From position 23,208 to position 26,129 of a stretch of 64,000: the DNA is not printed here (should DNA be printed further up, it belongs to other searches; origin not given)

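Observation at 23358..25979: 873-aa hyper-basic, largely low-complexity membrane-anchored protein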

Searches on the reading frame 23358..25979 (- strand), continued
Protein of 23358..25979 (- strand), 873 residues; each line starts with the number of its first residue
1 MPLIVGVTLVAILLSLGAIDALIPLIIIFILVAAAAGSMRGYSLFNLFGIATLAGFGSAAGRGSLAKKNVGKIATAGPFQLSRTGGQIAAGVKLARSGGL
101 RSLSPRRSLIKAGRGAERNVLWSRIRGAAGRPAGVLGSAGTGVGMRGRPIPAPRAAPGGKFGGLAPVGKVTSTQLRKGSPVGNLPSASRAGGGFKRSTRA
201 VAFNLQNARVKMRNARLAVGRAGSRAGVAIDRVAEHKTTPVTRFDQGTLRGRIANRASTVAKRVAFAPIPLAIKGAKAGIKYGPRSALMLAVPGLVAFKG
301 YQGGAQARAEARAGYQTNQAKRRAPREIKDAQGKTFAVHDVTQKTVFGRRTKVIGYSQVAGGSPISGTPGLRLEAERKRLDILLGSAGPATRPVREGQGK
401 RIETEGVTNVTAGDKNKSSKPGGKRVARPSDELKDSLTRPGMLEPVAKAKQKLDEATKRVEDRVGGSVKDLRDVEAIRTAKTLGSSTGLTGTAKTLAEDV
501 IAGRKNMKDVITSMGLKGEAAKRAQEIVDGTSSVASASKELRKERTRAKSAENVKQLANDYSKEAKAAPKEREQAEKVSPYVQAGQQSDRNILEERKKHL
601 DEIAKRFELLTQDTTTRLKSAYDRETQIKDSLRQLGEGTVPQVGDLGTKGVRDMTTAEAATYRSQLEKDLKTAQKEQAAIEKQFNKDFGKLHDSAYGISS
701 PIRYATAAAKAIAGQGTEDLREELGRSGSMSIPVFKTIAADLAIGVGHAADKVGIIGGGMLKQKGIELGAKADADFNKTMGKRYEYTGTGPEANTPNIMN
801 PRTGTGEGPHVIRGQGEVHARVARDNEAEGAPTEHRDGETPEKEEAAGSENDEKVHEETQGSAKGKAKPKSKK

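Call 65: predict_structure(alignment_id=A4)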
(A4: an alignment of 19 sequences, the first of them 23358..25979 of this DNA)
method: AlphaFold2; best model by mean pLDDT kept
length: 873 residues; sequences in the alignment: 19
mean_pLDDT: 54.0   pTM: 0.35
mean pLDDT of the five models: 54.0, 53.8, 53.3, 51.6, 48.1
residues with pLDDT >= 90: 83; 70-90: 155; 50-70: 178; < 50: 457
segments of 3 or more residues with pLDDT < 50: 58-197, 221-302, 318-327, 338-381, 383-429, 465-476, 479-490, 728-733, 782-873
pLDDT, mean of each block of 10 residues (from residue 1): 87 78 91 87 68 55 42 35 29 30 33 35 33 29 31 34 30 30 33 44 62 56 41 30 32 41 37 39 42 37 54 52 44 53 31 26 31 43 36 29 30 32 40 58 75 83 51 47 41 58 76 82 81 63 80 84 63 52 76 88 92 94 94 87 58 81 95 96 95 76 68 66 58 55 64 63 76 67 36 32 34 31 32 33 36 37 39 37
secondary structure, 60 per line:
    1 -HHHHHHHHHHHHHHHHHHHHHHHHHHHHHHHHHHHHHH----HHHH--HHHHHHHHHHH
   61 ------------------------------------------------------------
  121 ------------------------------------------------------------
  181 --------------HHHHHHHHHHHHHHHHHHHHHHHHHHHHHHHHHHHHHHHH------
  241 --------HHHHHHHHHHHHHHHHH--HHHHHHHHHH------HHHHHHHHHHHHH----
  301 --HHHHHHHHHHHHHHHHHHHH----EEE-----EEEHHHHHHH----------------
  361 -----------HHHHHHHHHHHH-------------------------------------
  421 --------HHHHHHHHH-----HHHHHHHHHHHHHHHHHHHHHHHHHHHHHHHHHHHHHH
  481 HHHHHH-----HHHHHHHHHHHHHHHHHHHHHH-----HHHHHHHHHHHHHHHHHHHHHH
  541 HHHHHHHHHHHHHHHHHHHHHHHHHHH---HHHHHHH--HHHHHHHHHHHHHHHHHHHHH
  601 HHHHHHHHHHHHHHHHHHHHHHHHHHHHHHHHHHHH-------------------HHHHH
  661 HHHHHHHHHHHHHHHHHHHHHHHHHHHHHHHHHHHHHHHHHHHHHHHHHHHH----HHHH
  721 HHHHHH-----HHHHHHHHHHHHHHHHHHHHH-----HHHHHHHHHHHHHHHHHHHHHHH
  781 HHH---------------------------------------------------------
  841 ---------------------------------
elements in order (helices of 4 or more, strands of 3 or more residues): H2-39 H44-47 H50-60 H195-234 H249-265 H268-277 H284-296 H303-322 E327-329 E335-337 H338-344 H372-383 H429-437 H443-486 H492-513 H519-567 H571-577 H580-636 H656-712 H717-726 H732-752 H758-783
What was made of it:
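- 25755..25979 (-): Conserved N-terminal membrane module (residues 1-75): TM helix with a conserved polar N/D20 and P24, an AAAG motif, an R40-G41-(Y/F)-S hinge, a short hydrophobic helix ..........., and a G-rich G(K/R)GS stretch. AF2 pLDDT is about 80-90 for residues 2-39 (call 65).
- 24690..25799 (-): Polycationic low-complexity block (residues ~61-430; +53 over residues 61-400), most likely intrinsically disordered. AF2 pLDDT is about 30 (call 65).
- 23631..24662 (-): Helical, mixed-charge domain (residues ~440-783), lineage-specific. AF2 predicts long helices with pLDDT up to 95 (call 65).
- Checked: AF2 (call 65) gives the basic block very low confidence (pLDDT ~30, with only a few weak helices), so it is most likely disordered.
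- AF2 gives a TM helix, then a long low-confidence (probably disordered) stretch, then helices (call 65). The second hydrophobic stretch exists (call 65).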

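Call 69: fold_search(model_id=the predicted structure, library=pdb)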
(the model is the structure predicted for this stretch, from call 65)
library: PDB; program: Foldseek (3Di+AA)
matches with E <= 10: 287; with E <= 0.001: 0
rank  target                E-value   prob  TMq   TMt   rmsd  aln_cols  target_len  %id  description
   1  3zx6_A                1.6e-01  0.20  0.08  0.15  54.2       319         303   14  Structure of Hamp(AF1503)-Tsr fusion - Hamp (A291V) mutant (released 2012-02-29)
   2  5mkk_A                2.1e-01  0.91  0.11  0.15  23.8       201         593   15  Crystal structure of the heterodimeric ABC transporter TmrAB, a homolog of the antigen translocation complex TAP (released 2017-01-18)
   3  6qhd_A                5.6e-01  0.21  0.07  0.10  25.0       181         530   10  Lysine acetylated and tyrosine phosphorylated STAT3 in a complex with DNA (released 2019-06-19)
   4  3umi                  7.4e-01  0.57  0.10  0.35  20.4       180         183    8  X-ray structure of the E2 domain of the human amyloid precursor protein (APP) in complex with zinc (released 2012-01-25)
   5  6qhd_B                8.7e-01  0.41  0.09  0.14  21.2       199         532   10  Lysine acetylated and tyrosine phosphorylated STAT3 in a complex with DNA (released 2019-06-19)
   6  8iyj_B1               8.7e-01  0.10  0.08  0.16  49.6       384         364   15  Cryo-EM structure of the 48-nm repeat doublet microtubule from mouse sperm (released 2023-07-05)
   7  3cwg_B                1.0e+00  0.35  0.09  0.15  25.9       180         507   10  Unphosphorylated mouse STAT3 core fragment (released 2008-07-01)
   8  6nuq                  1.2e+00  0.35  0.10  0.15  24.6       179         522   10  Stat3 Core in complex with compound SI109 (released 2019-12-04)
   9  5wkq_A                1.3e+00  0.85  0.12  0.51   7.0       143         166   17  2.10 A resolution structure of IpaB (residues 74-242) from Shigella flexneri (released 2018-05-16)
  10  6ixv_C                1.4e+00  0.23  0.08  0.28  22.7       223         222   11  Crystal structure of SH3BP5-Rab11a (released 2019-03-20)
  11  8fbn_A                1.4e+00  0.14  0.07  0.21  23.9       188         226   17  Improving the secretion of designed protein assemblies through negative design of cryptic transmembrane domains (released 2023-03-22)
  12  2efl                  1.4e+00  0.54  0.11  0.31  16.7       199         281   14  Crystal structure of the EFC domain of formin-binding protein 17 (released 2007-05-29)
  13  4mu6                  1.4e+00  0.38  0.11  0.29  16.1       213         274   13  Crystal Structure of the N-terminal domain of Effector Protein LegC3 from Legionella pneumophila (released 2013-12-11)
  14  6z6f_D                1.4e+00  0.12  0.10  0.14  44.2       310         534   11  HDAC-PC (released 2021-02-17)
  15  6ikn_A                1.5e+00  0.47  0.11  0.29  27.6       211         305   11  Crystal structure of the GAS7 F-BAR domain (released 2019-10-16)
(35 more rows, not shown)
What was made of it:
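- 23631..24662 (-): Foldseek finds nothing below E=0.16 (call 69).
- On Any protein with a solved structure: Foldseek best E=0.16, TM-score at most 0.12 on the query (call 69).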

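Call 70: list_cluster_members(proteins=[P0016, P0020, P0013, P0046, P0109, P0121, P0028, P0034, P0011, P0053])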
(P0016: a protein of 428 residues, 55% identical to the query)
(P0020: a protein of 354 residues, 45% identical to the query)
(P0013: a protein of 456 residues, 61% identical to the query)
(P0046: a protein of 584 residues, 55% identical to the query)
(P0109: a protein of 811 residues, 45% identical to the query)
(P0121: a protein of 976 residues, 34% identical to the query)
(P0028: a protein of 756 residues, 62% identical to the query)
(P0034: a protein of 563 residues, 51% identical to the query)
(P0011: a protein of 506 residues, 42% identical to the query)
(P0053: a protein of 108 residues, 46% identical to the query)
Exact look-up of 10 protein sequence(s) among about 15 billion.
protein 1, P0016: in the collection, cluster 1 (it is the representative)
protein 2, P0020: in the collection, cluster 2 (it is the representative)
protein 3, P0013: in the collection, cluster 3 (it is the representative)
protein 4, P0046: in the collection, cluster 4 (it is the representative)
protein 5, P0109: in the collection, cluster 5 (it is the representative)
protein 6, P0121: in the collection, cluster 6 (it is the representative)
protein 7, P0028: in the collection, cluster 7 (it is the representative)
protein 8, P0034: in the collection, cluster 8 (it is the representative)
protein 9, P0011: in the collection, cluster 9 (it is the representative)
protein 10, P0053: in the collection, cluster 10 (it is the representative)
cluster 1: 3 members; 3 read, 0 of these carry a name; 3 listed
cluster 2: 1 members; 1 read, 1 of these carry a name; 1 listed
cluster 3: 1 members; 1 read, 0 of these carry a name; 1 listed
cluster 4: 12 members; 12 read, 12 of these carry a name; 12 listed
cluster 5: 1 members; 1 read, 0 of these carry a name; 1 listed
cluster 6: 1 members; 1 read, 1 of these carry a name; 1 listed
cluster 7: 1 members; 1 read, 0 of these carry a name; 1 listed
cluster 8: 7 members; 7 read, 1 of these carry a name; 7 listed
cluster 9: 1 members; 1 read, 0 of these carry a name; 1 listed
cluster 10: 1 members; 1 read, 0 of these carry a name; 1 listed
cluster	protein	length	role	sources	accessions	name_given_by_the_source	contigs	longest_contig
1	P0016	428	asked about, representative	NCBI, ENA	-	-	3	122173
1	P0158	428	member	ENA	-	-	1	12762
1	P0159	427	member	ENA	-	-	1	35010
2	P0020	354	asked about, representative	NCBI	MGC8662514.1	MAG: hypothetical protein ACP5RT_01885 [Candidatus Micrarchaeia archaeon]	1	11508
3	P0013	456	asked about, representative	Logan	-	-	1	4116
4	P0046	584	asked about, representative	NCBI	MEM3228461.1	MAG: hypothetical protein QW549_02635 [Candidatus Micrarchaeaceae archaeon]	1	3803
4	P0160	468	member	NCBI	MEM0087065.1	MAG: hypothetical protein QXU16_02285, partial [Candidatus Micrarchaeaceae archaeon]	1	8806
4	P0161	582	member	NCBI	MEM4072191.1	MAG: hypothetical protein QXL63_02515 [Candidatus Micrarchaeaceae archaeon]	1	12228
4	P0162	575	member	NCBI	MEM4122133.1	MAG: hypothetical protein QW644_01455 [Candidatus Micrarchaeaceae archaeon]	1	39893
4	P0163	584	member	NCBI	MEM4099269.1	MAG: hypothetical protein QXZ38_01270 [Candidatus Micrarchaeaceae archaeon]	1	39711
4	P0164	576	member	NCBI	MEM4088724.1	MAG: hypothetical protein QW528_02070 [Candidatus Micrarchaeaceae archaeon]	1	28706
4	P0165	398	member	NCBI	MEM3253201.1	MAG: hypothetical protein QXS71_02130, partial [Candidatus Micrarchaeaceae archaeon]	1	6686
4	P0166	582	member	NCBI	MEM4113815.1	MAG: hypothetical protein QW774_01175 [Candidatus Micrarchaeaceae archaeon]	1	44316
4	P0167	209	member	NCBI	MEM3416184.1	MAG: hypothetical protein QW719_02500, partial [Candidatus Micrarchaeaceae archaeon]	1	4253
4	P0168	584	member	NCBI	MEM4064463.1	MAG: hypothetical protein QXR16_03280 [Candidatus Micrarchaeaceae archaeon]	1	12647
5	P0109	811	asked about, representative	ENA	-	-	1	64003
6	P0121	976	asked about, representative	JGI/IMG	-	hypothetical protein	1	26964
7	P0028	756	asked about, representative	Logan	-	-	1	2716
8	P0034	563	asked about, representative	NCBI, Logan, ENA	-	-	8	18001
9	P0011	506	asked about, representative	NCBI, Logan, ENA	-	-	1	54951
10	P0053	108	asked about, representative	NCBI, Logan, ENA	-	-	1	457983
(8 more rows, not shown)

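Call 76: find_encoding_contigs(protein=P0053, flank=10000, max_places=2)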
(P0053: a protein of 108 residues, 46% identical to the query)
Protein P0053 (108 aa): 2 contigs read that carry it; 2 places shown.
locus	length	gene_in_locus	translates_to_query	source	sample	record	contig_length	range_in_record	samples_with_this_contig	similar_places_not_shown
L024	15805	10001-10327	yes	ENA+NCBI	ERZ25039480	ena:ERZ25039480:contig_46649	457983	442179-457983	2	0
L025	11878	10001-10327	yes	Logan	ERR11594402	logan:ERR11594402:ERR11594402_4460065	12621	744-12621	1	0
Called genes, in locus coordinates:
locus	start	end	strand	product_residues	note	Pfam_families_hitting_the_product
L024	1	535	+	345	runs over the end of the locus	PF26356:Pelota_N, PF03464:eRF1_2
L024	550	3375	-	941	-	-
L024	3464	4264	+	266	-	PF00398:RrnaAD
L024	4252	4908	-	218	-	PF13483:Lactamase_B_3, PF00753:Lactamase_B (faint), PF12706:Lactamase_B_2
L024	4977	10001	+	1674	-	-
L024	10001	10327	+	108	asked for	-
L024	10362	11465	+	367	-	-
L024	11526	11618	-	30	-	-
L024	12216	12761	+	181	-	-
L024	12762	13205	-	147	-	PF02086:MethyltransfD12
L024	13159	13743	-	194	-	PF02086:MethyltransfD12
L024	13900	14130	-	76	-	-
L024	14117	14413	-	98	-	PF04014:MazE_antitoxin (weak)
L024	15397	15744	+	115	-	PF01609:DDE_Tnp_1 (weak)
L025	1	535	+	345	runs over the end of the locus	PF26356:Pelota_N, PF03464:eRF1_2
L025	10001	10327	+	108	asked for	-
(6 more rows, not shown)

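Call 87: search_solved_structures(query=A5, max_evalue=1)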
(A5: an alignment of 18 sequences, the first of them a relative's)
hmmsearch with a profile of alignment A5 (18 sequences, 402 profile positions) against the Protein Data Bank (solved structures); distinct sequences matched with E-value up to 1: 0.

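Call 88: search_solved_structures(query=A6, max_evalue=1)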
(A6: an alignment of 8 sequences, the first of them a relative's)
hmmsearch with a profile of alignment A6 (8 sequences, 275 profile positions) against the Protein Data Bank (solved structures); distinct sequences matched with E-value up to 1: 3.
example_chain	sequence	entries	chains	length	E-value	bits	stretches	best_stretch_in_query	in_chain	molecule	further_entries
8hr5_A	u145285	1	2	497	0.092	15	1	140-190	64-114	Transposase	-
8qzz_C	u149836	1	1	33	0.63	12.2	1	93-117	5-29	Protein phosphatase 1 regulatory subunit 15A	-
6tdu_AN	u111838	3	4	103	0.87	11.8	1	138-189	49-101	inhibitor of F1 (IF1)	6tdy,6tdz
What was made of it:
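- Tried and rejected: PDB profile searches for the six-pack and the 2-TM proteins as VirB6- or VirB8-like: no hits (calls 87, 88).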

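Call 99: search_protein_families(library=phrogs, proteins=[window:23358-25979:-, L001:12490-13338:+, L001:13343-14164:+, L001:14184-15674:+, L001:8834-9934:+, L001:17311-19758:+], max_evalue=0.01)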
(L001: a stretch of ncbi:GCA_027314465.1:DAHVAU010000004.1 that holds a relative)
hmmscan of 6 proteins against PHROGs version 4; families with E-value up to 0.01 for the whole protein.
window:23358-25979:- (873 aa): 0 families

L001:12490-13338:+ (282 aa): 0 families

L001:13343-14164:+ (273 aa): 0 families

L001:14184-15674:+ (496 aa): 5 families
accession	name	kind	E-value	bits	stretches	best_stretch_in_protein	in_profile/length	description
phrog_7035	-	unknown function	6.4e-18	65.5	2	299-368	520-590/969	-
phrog_2666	-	head and packaging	6.2e-14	52.5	2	271-355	415-502/555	terminase large subunit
phrog_5156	-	unknown function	1.6e-07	30.8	1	58-328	414-709/824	-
phrog_197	-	moron, auxiliary metabolic gene and host takeover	0.00027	21.5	1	268-340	86-168/486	Zot-like toxin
phrog_1358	-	moron, auxiliary metabolic gene and host takeover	0.00036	19.1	1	42-79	592-627/1382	FtsK/SpoIIIE-like protein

L001:8834-9934:+ (366 aa): 0 families

L001:17311-19758:+ (815 aa): 0 families

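Call 100: search_protein_families(library=padloc, proteins=[window:23358-25979:-, L001:14184-15674:+, L001:12490-13338:+, L001:13343-14164:+, L001:8834-9934:+], max_evalue=0.01)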
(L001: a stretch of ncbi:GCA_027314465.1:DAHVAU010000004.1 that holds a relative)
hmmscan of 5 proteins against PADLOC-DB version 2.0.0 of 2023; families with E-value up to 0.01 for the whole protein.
window:23358-25979:- (873 aa): 0 families

L001:14184-15674:+ (496 aa): 21 families
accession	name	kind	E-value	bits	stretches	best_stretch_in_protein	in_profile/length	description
PDLC04105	HerA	-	3.6e-21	73.4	2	297-350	448-501/576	-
PDLC04140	mad8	-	8.8e-20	69.4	1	50-370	22-286/314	mads_8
PDLC02684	DndH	-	2.1e-19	66.6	1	34-317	1343-1637/1715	DndH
PDLC02685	DndH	-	6.9e-16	55.2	1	33-319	1309-1602/1678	DndH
PDLC04103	HerA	-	1.5e-14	51.2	2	299-368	471-541/579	-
PDLC04102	HerA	-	2.8e-14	50.4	2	280-359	507-591/654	-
PDLC01055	HerA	-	3.3e-11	40.7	2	236-336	382-482/532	Type III coevolved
PDLC04097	HerA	-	3.6e-11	40.4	2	300-389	508-595/618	-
PDLC02188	HerA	-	4.5e-11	40.3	2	299-348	457-506/578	-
PDLC04100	HerA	-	1.2e-10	38.7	2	32-102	140-210/580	-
PDLC02185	HerA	-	1.9e-10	38.1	2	33-102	141-211/585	-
PDLC04106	HerA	-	2.1e-10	37.8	2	299-345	543-589/667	-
PDLC02679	DndH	-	3e-09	32.8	1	51-316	1355-1629/1711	DndH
PDLC02682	DndH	-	2.1e-08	30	1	147-316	1441-1605/1686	DndH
PDLC04098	HerA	-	8.3e-08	29.2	1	298-337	560-599/686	-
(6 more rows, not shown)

L001:12490-13338:+ (282 aa): 1 family
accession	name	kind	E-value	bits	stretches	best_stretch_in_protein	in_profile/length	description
PDLC01588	Cas10_Id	-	0.0048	13.2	1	86-183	219-318/859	CAS-I-D; effector_LS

L001:13343-14164:+ (273 aa): 0 families

L001:8834-9934:+ (366 aa): 0 families

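Call 102: find_homologous_proteins(query=A7, max_evalue=1e-20)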
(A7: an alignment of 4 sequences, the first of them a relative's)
Query A7 (4 sequences) (496 aa, profile of the alignment): 1059 proteins with E <= 1e-20 among 8000 candidates; the best 120 are listed.
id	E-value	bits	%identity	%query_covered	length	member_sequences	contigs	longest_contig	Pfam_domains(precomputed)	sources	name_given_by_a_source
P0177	0.0e+0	1099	74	100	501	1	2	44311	PF19044.7,PF01935.24,PF12846.14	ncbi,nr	ncbi:MAG: ATP-binding protein [Candidatus Micrarchaeota archaeon]|nr:ATP-binding protein [Candidatus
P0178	0.0e+0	1092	74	99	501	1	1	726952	PF19044.7,PF01935.24,PF12846.14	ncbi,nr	ncbi:MAG: ATP-binding protein [Candidatus Micrarchaeota archaeon]|nr:ATP-binding protein [Candidatus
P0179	0.0e+0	1085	74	99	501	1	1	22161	PF19044.7,PF01935.24,PF12846.14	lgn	-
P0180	0.0e+0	1057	73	99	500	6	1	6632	PF19044.7,PF01935.24,PF12846.14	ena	-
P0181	0.0e+0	1048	100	100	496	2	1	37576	PF19044.7,PF01935.24,PF12846.14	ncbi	-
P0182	0.0e+0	1009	87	99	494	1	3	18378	PF19044.7,PF01935.24,PF12846.14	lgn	-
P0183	7.7e-297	1003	84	100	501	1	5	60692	PF19044.7,PF01935.24,PF12846.14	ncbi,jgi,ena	jgi:hypothetical protein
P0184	3.2e-294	994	83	99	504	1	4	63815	PF19044.7,PF01935.24,PF12846.14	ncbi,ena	-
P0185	3.8e-294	994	82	99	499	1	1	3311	PF19044.7,PF01935.24,PF12846.14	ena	-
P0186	9.2e-294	993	73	100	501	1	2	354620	PF19044.7,PF01935.24,PF12846.14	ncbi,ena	-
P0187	1.2e-293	993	81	100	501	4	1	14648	PF19044.7,PF01935.24,PF12846.14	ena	-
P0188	1.3e-293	992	75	100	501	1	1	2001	PF19044.7,PF01935.24,PF12846.14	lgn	-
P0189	1.6e-293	992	82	100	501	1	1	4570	PF19044.7,PF01935.24,PF12846.14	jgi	jgi:hypothetical protein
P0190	3.3e-292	988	84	100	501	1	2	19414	PF19044.7,PF01935.24,PF12846.14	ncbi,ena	-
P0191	1.6e-291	986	73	100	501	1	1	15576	PF19044.7,PF01935.24,PF12846.14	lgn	-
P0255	1.2e-282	956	73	100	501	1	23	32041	PF19044.7,PF01935.24,PF12846.14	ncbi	ncbi:MAG: ATP-binding protein [Candidatus Micrarchaeaceae archaeon]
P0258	1.5e-282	956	73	100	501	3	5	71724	PF19044.7,PF01935.24,PF12846.14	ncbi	ncbi:MAG: ATP-binding protein [Candidatus Micrarchaeaceae archaeon]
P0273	1.7e-279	946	77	99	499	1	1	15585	PF19044.7,PF01935.24,PF12846.14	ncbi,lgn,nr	ncbi:MAG: ATP-binding protein [Candidatus Marsarchaeota archaeon]|nr:ATP-binding protein [Candidatus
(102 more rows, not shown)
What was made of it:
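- The ATPase is 69-87% identical across the phylum (call 102). The ATPase is exceptionally conserved (call 102).
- Tried and rejected: Matching contig lengths, to find an ATPase on the same long contig as a type-B locus, failed within the 120 rows listed (call 102).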
